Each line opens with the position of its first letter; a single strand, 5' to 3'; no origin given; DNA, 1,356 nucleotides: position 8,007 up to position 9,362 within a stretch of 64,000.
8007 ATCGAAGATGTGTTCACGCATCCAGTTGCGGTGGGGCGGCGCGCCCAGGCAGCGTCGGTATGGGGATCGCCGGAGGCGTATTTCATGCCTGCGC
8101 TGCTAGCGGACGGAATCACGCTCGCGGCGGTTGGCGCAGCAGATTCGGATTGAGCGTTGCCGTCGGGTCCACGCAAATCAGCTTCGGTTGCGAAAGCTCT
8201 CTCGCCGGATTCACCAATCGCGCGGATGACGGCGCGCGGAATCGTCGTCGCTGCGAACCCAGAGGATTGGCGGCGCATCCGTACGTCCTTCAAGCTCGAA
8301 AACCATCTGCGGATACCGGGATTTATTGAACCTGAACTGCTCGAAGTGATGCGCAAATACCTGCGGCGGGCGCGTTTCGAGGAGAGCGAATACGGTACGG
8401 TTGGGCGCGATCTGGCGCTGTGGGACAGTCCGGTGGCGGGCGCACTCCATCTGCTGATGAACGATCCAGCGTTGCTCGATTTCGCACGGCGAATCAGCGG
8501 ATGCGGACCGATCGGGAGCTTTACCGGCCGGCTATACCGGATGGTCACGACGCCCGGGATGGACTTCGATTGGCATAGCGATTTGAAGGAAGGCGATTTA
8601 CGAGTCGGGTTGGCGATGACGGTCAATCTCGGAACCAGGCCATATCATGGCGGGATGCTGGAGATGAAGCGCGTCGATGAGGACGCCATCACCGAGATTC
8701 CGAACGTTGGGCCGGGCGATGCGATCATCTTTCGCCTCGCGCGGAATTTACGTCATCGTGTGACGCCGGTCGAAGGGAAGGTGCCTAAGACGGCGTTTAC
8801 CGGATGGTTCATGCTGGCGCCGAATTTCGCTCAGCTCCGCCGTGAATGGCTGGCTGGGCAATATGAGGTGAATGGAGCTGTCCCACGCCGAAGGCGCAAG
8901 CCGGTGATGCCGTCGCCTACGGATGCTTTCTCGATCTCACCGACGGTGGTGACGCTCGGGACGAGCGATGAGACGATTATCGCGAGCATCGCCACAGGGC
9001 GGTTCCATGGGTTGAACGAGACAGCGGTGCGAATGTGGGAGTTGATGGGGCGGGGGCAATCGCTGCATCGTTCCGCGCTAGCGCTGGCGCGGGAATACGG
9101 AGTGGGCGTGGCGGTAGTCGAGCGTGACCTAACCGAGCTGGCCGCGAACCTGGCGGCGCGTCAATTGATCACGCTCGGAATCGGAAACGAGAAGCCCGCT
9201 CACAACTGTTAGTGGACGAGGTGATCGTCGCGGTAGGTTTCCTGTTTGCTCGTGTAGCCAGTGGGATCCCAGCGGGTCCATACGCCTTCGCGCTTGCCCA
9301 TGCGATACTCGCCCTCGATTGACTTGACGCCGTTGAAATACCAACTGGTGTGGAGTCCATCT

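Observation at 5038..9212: TldD/PmbA protease pair translationally coupled to a 2OG-Fe(II) oxygenase-PqqD (RRE) fusion: candidate peptide-modification locus with no visible precursor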

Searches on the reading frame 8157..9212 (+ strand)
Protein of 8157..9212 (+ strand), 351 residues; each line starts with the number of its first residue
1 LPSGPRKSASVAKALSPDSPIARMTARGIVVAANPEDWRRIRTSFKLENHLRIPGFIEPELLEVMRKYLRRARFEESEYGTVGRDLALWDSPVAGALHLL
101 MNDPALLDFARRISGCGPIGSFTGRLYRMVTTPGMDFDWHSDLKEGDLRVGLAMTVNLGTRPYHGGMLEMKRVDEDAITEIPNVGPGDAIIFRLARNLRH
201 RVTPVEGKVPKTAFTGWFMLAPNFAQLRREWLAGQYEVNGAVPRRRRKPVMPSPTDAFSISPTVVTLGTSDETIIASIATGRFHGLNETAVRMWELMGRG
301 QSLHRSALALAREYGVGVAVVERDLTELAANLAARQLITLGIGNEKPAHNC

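Call 9: search_protein_families(library=pfam, proteins=[window:8157-9212:+], max_evalue=0.1)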
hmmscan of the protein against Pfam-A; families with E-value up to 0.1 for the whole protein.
window:8157-9212:+ (351 aa): 2 families
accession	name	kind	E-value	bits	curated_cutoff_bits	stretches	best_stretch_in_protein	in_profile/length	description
PF05402.18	PqqD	-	5.9e-10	39.8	23.4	1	272-338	1-67/67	Coenzyme PQQ synthesis protein D (PqqD)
PF13640.12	2OG-FeII_Oxy_3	-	2.4e-08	35.3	27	1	129-218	6-97/98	2OG-Fe(II) oxygenase superfamily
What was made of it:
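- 8226..9212 (+): Oxygenase-RRE fusion. The mechanical ORF runs from TTG 8157. The N-terminal part is a prolyl-4-hydroxylase-like Fe(II)/2OG oxygenase. The C-terminal part is a lasso-B1-like PqqD/RRE domain. Pfam PF13640 and PF05402 hits (call 9).
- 8922..9170 (+): PqqD/RRE domain, consisting of several beta strands followed by three helices. Pfam PqqD E 5.9e-10 (call 9).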

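Call 10: search_protein_families(library=ncbifam, proteins=[window:8157-9212:+], max_evalue=0.1)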
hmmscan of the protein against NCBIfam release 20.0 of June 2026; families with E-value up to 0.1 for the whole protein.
window:8157-9212:+ (351 aa): 2 families
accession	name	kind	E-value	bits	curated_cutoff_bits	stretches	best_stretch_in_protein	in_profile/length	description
NF033530.1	lasso_PqqD_Strm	exception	1.4e-06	28.4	70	1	262-337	2-77/78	lasso peptide biosynthesis PqqD family chaperone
NF033536.1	lasso_PqqD_Bac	exception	4.4e-05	23.5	80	1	270-339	18-87/88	lasso peptide biosynthesis PqqD family chaperone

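Call 11: find_homologous_proteins(query=window:8157-9212:+, max_evalue=0.001)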
Query window:8157-9212:+ (351 aa): 43 proteins with E <= 0.001 among 6793 candidates.
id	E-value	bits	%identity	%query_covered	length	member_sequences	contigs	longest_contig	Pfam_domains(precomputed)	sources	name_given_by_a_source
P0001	3.4e-219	745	100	93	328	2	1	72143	PF13640.13,PF05402.19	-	-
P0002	6.9e-178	609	80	95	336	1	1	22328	PF13640.13,PF05402.19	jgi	jgi:hypothetical protein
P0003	4.6e-161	554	75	94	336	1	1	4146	PF13640.13,PF05402.19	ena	-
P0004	6.1e-158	544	71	96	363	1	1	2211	PF13640.13,PF05402.19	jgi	-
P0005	7.7e-158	543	75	93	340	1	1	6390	PF13640.13,PF05402.19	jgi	jgi:Coenzyme PQQ synthesis protein D (PqqD)/2OG-Fe(II) oxygenase superfamily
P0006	9.5e-157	540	72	94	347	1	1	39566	PF13640.13,PF05402.19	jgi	jgi:hypothetical protein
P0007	1.1e-156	539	73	99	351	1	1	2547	PF13640.13,PF05402.19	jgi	jgi:hypothetical protein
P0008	4.3e-155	534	74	92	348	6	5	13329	PF13640.13,PF05402.19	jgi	jgi:2OG-Fe(II) oxygenase superfamily/Coenzyme PQQ synthesis protein D (PqqD)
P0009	8.2e-155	533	74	91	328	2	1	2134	PF13640.13,PF05402.19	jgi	jgi:hypothetical protein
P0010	4.7e-151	521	73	90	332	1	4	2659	PF13640.13,PF05402.19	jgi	jgi:hypothetical protein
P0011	7.7e-151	520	70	94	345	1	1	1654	PF13640.13,PF05402.19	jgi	jgi:2OG-Fe(II) oxygenase superfamily/Coenzyme PQQ synthesis protein D (PqqD)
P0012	1.1e-149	517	70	93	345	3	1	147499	PF13640.13,PF05402.19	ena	-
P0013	4.8e-147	508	71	91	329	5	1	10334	PF13640.13,PF05402.19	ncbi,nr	ncbi:MAG TPA: PqqD family peptide modification chaperone [Candidatus Binataceae bacterium]|nr:PqqD f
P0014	1.8e-136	473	65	94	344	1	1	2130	PF13640.13,PF05402.19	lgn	-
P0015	3.9e-132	459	64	94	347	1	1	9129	PF13640.13,PF05402.19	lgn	-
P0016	1.2e-129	451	63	93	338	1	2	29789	PF13640.13,PF05402.19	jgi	-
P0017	2.5e-126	440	63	89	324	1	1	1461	PF13640.13,PF05402.19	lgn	-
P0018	2.2e-123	430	69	79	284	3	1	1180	PF13640.13,PF05402.19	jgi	jgi:hypothetical protein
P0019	1.1e-122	428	62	91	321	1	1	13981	PF13640.13,PF05402.19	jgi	jgi:hypothetical protein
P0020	1.8e-81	292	45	91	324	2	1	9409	PF13640.13,PF05402.19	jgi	jgi:coenzyme PQQ synthesis protein D (PqqD)/2-oxoglutarate-Fe(II)-dependent oxygenase superfamily pr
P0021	8.1e-77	277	43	96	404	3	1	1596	PF13640.13,PF05402.19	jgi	-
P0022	6.9e-75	271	43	93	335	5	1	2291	PF13640.13,PF13661.13,PF05402.19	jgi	jgi:hypothetical protein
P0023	5.2e-74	268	43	91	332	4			PF13640.13,PF05402.19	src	-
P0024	2.1e-73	266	42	93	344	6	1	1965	PF13640.13,PF13661.13,PF05402.19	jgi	jgi:hypothetical protein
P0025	7.6e-73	264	43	91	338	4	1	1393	PF13640.13,PF05402.19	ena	-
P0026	1.4e-71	260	42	93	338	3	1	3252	PF13640.13,PF05402.19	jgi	jgi:hypothetical protein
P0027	5.5e-68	248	41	91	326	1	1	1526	PF13640.13,PF13661.13,PF05402.19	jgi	jgi:hypothetical protein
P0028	1.1e-58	217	45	68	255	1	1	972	PF13640.13,PF05402.19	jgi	jgi:hypothetical protein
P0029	1.1e-56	211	44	67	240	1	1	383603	PF13640.13,PF13661.13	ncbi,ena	-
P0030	1.1e-51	194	48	62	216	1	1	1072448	PF13640.13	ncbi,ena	-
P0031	8.5e-47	178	43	62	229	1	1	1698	PF13640.13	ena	-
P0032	4.6e-46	176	41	58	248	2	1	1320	PF13640.13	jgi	jgi:2OG-Fe(II) oxygenase superfamily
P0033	1.9e-45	174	43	57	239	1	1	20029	PF13640.13,PF13661.13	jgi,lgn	jgi:hypothetical protein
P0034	4.5e-45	172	39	59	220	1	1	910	PF13640.13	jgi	jgi:hypothetical protein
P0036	6.2e-42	162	40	54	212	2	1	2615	PF13640.13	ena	-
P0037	2.2e-41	160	41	63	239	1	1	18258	PF13640.13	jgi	jgi:hypothetical protein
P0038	5.0e-41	159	41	62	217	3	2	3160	PF13640.13,PF13661.13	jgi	jgi:hypothetical protein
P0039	1.0e-39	155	42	58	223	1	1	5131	PF13640.13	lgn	-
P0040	5.7e-38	149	42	59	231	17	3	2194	PF13640.13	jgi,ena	-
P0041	1.6e-36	144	41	53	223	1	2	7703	PF13640.13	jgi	jgi:hypothetical protein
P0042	4.9e-35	139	39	58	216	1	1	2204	PF13640.13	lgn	-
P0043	1.3e-32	132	41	51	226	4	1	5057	PF13640.13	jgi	-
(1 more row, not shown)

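Call 13: find_encoding_contigs(protein=P0002, flank=8000, max_places=2)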
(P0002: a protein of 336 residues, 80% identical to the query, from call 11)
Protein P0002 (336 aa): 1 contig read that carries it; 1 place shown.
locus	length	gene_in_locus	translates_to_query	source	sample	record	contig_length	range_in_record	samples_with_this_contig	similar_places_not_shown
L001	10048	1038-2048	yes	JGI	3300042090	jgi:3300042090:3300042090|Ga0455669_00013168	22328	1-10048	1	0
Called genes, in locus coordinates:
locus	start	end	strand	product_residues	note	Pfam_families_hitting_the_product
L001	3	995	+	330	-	?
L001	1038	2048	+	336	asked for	PF13640:2OG-FeII_Oxy_3, PF05402:PqqD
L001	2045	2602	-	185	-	PF07661:MORN_2 (faint)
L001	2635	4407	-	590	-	PF02776:TPP_enzyme_N, PF00205:TPP_enzyme_M, PF02775:TPP_enzyme_C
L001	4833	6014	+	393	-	PF01103:Omp85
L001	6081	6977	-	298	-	PF00882:Zn_dep_PLPC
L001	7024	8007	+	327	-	PF03167:UDG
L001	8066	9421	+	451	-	PF25145:NfeD1b_N, PF24961:NfeD_membrane, PF01957:NfeD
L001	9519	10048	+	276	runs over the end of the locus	PF01145:Band_7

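Call 14: find_encoding_contigs(protein=P0012, flank=8000, max_places=2)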
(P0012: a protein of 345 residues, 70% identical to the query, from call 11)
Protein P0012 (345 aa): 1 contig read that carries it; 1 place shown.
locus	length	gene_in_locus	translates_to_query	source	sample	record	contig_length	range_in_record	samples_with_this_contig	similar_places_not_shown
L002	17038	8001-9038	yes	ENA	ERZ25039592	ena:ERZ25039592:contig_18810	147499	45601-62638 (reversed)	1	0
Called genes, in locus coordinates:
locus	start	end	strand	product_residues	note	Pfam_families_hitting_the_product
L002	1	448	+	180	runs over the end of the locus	-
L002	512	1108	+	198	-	PF00300:His_Phos_1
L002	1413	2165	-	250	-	PF11967:RecO_N, PF02565:RecO_C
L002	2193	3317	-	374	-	PF20030:bpMoxR, PF13191:AAA_16 (faint), PF00004:AAA (faint), PF07728:AAA_5, PF17868:AAA_lid_8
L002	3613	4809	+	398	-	PF02515:CoA_transf_3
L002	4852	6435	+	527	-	PF19289:PmbA_TldD_3rd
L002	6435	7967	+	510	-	PF19289:PmbA_TldD_3rd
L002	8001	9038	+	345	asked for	PF13640:2OG-FeII_Oxy_3, PF05402:PqqD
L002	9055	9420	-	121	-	-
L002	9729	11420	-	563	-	PF02776:TPP_enzyme_N, PF00205:TPP_enzyme_M, PF02775:TPP_enzyme_C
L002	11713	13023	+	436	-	PF01103:Omp85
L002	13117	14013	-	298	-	PF00882:Zn_dep_PLPC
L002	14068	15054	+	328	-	PF03167:UDG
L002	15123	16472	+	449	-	PF25145:NfeD1b_N, PF24961:NfeD_membrane, PF01957:NfeD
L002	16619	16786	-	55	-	-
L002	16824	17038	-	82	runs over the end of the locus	-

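Call 15: find_encoding_contigs(protein=P0020, flank=8000, max_places=2)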
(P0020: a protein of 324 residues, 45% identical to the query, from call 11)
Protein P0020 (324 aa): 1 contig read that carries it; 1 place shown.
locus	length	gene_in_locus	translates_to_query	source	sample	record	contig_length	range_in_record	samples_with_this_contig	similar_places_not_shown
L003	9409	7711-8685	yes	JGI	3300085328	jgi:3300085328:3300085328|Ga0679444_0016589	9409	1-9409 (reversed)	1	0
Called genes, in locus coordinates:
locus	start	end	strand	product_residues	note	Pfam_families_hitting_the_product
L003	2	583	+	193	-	PF02515:CoA_transf_3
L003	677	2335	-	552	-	PF00342:PGI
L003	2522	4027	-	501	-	PF00171:Aldedh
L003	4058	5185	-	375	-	PF01381:HTH_3, PF12844:HTH_19, PF13413:HTH_25 (weak), PF13560:HTH_31, PF12727:PBP_like, PF13531:SBP_bac_11 (weak)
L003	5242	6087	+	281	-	PF13531:SBP_bac_11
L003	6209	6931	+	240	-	PF00528:BPD_transp_1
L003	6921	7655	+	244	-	PF00005:ABC_tran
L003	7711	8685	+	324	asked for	PF13640:2OG-FeII_Oxy_3, PF05402:PqqD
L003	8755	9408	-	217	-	?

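Call 16: find_encoding_contigs(protein=P0016, flank=8000, max_places=2)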
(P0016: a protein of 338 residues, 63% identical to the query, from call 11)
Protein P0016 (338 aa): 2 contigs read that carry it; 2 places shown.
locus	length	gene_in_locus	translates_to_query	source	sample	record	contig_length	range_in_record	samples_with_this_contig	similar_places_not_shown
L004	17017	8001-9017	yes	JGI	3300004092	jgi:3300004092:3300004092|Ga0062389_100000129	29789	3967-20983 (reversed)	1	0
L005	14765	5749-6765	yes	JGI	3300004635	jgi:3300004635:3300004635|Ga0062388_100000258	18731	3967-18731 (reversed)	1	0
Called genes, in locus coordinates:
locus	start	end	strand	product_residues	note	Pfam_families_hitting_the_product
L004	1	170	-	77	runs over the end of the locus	-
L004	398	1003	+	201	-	PF00300:His_Phos_1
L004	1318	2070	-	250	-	PF11967:RecO_N, PF02565:RecO_C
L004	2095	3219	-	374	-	PF20030:bpMoxR, PF00004:AAA (faint), PF07728:AAA_5, PF17868:AAA_lid_8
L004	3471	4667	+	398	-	PF02515:CoA_transf_3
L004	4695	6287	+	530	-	PF19289:PmbA_TldD_3rd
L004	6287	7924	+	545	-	PF19289:PmbA_TldD_3rd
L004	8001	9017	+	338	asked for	PF13640:2OG-FeII_Oxy_3, PF05402:PqqD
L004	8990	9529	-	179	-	-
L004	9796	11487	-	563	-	PF02776:TPP_enzyme_N, PF00205:TPP_enzyme_M, PF02775:TPP_enzyme_C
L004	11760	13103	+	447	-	PF01103:Omp85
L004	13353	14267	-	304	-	PF12146:Hydrolase_4, PF00561:Abhydrolase_1, PF12697:Abhydrolase_6, PF03096:Ndr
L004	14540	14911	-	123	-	PF00076:RRM_1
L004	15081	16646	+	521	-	PF00027:cNMP_binding, PF12838:Fer4_7, PF13187:Fer4_9 (weak), PF13237:Fer4_10 (weak), PF13247:Fer4_11, PF25160:LdpA_Fe-S-bd (weak), PF00037:Fer4 (weak), PF12837:Fer4_6 (weak), +3 more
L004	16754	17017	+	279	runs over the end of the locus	-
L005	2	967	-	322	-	?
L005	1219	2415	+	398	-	PF02515:CoA_transf_3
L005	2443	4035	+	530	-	PF19289:PmbA_TldD_3rd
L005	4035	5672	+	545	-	PF19289:PmbA_TldD_3rd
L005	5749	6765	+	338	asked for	PF13640:2OG-FeII_Oxy_3, PF05402:PqqD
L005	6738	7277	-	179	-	-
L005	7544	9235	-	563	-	PF02776:TPP_enzyme_N, PF00205:TPP_enzyme_M, PF02775:TPP_enzyme_C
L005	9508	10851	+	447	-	PF01103:Omp85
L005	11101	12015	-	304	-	PF12146:Hydrolase_4, PF00561:Abhydrolase_1, PF12697:Abhydrolase_6, PF03096:Ndr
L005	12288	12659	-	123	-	PF00076:RRM_1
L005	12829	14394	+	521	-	PF00027:cNMP_binding, PF12838:Fer4_7, PF13187:Fer4_9 (weak), PF13237:Fer4_10 (weak), PF13247:Fer4_11, PF25160:LdpA_Fe-S-bd (weak), PF00037:Fer4 (weak), PF12837:Fer4_6 (weak), +3 more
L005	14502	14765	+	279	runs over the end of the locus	-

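Call 17: find_encoding_contigs(protein=P0019, flank=8000, max_places=2)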
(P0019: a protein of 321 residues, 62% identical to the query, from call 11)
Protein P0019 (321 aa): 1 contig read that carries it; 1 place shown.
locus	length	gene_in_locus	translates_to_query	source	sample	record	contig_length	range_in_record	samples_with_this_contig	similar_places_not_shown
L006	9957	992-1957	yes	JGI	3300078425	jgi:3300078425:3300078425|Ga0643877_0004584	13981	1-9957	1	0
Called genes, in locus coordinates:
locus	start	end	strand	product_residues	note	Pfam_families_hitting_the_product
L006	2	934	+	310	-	PF19289:PmbA_TldD_3rd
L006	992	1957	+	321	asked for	PF13640:2OG-FeII_Oxy_3, PF05402:PqqD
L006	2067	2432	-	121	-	-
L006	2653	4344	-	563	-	PF02776:TPP_enzyme_N, PF00205:TPP_enzyme_M, PF02775:TPP_enzyme_C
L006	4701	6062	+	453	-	PF01103:Omp85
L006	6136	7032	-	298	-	PF00882:Zn_dep_PLPC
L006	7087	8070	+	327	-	PF03167:UDG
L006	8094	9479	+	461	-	PF25145:NfeD1b_N, PF24961:NfeD_membrane, PF01957:NfeD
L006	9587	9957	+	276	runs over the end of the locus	PF01145:Band_7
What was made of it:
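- Checked: Homologous loci have 33-76 nt gaps (calls 13, 14, 16, 17).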

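Call 18: find_encoding_contigs(protein=P0029, flank=8000, max_places=2)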
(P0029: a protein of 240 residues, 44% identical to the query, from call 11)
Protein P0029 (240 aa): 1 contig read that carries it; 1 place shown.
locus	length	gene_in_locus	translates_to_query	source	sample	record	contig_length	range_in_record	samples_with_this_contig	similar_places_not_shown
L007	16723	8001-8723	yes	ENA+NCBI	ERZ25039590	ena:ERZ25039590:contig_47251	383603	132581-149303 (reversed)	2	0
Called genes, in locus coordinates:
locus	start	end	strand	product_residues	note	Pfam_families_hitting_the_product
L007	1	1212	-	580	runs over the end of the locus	PF00575:S1 (weak), PF00575:S1, PF23459:S1_RRP5 (weak), PF00575:S1, PF23459:S1_RRP5, PF00575:S1, PF23459:S1_RRP5 (weak), PF00575:S1, +3 more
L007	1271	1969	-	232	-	PF02224:Cytidylate_kin, PF13189:Cytidylate_kin2, PF13207:AAA_17 (faint)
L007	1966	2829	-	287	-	PF03807:F420_oxidored, PF02153:PDH_N, PF20463:PDH_C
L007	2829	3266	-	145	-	PF07853:DUF1648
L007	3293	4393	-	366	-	PF00155:Aminotran_1_2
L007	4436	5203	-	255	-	PF00800:PDT, PF01842:ACT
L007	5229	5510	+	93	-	-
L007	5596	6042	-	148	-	-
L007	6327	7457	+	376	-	-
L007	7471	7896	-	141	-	PF00903:Glyoxalase (weak)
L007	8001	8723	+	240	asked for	PF13640:2OG-FeII_Oxy_3, PF13661:2OG-FeII_Oxy_4 (weak)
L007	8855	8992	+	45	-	-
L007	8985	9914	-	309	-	PF01039:Carboxyl_trans, PF03255:ACCA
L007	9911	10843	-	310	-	PF01715:IPPT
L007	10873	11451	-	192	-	PF08676:MutL_C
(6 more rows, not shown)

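Call 19: find_encoding_contigs(protein=P0030, flank=8000, max_places=2)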
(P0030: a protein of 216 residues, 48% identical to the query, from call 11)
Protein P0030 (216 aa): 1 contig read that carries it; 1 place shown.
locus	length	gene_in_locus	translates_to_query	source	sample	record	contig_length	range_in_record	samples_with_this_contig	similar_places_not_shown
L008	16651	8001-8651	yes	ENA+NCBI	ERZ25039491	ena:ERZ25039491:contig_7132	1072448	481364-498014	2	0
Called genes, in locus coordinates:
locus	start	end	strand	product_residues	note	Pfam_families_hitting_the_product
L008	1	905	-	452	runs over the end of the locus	-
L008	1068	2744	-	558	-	PF13231:PMT_2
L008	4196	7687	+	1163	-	-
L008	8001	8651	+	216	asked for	PF13640:2OG-FeII_Oxy_3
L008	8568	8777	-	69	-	-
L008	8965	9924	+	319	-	PF25021:TEN_NHL (faint), PF06739:SBBP (faint), PF01436:NHL (weak)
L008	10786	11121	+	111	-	-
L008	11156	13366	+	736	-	-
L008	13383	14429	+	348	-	PF01344:Kelch_1 (faint)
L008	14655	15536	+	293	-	-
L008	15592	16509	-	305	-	-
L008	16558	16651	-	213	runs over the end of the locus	PF04264:YceI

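Call 21: find_related_loci(query=A1, collection=genome_contigs, flank=10000)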
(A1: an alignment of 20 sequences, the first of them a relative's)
Query A1 (328 aa) in genome_contigs; peptide patterns used: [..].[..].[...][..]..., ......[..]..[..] (x = any residue, [..] = any of these).
116 stretches matched a pattern; 26 encode a relative of the query (tblastn E <= 1e-3); 26 distinct loci.
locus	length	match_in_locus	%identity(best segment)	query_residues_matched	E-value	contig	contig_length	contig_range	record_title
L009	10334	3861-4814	71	1-318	8e-145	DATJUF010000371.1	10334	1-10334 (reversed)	MAG TPA_asm: Candidatus Binataceae bacterium isolate SMAG_U15039 k141_4346012, whole genome shotgun sequence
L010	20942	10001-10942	45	1-317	6e-87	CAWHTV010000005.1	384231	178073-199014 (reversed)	MAG: uncultured delta proteobacterium isolate MFD05705.bin.2.88 genome assembly, contig: contig_26303, whole genome shot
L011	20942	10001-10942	45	1-317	1e-83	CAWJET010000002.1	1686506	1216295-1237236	MAG: uncultured delta proteobacterium isolate MFD09222.bin.1.22 genome assembly, contig: contig_45910, whole genome shot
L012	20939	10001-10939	44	1-317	1e-81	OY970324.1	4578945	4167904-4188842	MAG: uncultured delta proteobacterium isolate MFD05502.bin.1.132 genome assembly, chromosome: 1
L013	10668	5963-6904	42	1-317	4e-77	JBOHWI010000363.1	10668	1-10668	MAG: Candidatus Binatus sp. isolate TC-B3_metawrap_bin.1 k127_114443, whole genome shotgun sequence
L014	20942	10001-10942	43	1-317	2e-76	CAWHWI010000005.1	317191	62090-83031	MAG: uncultured delta proteobacterium isolate MFD04463.bin.1.219 genome assembly, contig: contig_95006, whole genome sho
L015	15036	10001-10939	43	1-317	2e-76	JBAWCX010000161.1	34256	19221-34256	MAG: Candidatus Binatus sp. isolate MFD09556_ilm_asm_bin15 k127_244641, whole genome shotgun sequence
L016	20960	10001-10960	42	1-324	3e-76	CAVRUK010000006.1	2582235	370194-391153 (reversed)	MAG: uncultured delta proteobacterium isolate MFD02248.bin.1.51 genome assembly, contig: contig_9513, whole genome shotg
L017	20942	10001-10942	42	1-317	5e-76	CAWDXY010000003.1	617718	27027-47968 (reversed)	MAG: uncultured delta proteobacterium isolate MFD01248.bin.1.21 genome assembly, contig: contig_21291, whole genome shot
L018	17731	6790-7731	43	1-317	3e-74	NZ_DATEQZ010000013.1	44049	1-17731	MAG: Candidatus Binatus sp. isolate SMAG_U9060 k141_741679, whole genome shotgun sequence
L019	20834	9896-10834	40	1-315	6e-71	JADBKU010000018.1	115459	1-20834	MAG: bacterium isolate Bu91 bin.91_contig18, whole genome shotgun sequence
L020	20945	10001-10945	39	1-317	4e-64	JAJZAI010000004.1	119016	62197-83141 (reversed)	MAG: Deltaproteobacteria bacterium isolate FK5.bin90 NODE_124_length_119016_cov_2.201036, whole genome shotgun sequence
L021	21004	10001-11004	45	1-325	8e-60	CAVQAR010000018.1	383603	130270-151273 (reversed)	MAG: uncultured delta proteobacterium isolate MFD09286.bin.2.47 genome assembly, contig: contig_47251, whole genome shot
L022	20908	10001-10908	44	1-305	4e-59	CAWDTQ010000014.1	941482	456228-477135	MAG: uncultured delta proteobacterium isolate MFD05377.bin.2.158 genome assembly, contig: contig_70093, whole genome sho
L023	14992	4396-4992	39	1-201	1e-46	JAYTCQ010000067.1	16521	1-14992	MAG: Blastocatellia bacterium isolate GFS_1591 GFS_1591_66, whole genome shotgun sequence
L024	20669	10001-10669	35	1-223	4e-41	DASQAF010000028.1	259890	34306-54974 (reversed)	MAG TPA_asm: Pyrinomonadaceae bacterium isolate SMAG_U11638 k141_2162475, whole genome shotgun sequence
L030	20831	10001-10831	31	18-311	4e-41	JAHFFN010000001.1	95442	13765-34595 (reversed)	MAG: Candidatus Omnitrophota bacterium isolate nzgw293 NODE_302_length_95443_cov_4.225950, whole genome shotgun sequence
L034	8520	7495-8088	39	1-201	1e-39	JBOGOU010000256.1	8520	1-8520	MAG: Pyrinomonadaceae bacterium isolate H1-B1_maxbin2.bin.13 k127_188658, whole genome shotgun sequence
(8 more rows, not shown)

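Call 29: find_encoding_contigs(protein=P0001, flank=10000, max_places=2)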
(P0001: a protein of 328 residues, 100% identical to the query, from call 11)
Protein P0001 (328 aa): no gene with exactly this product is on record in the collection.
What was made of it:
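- Tried and rejected: Own-protein look-up. find_encoding_contigs on the window's own protein returned nothing (call 29).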
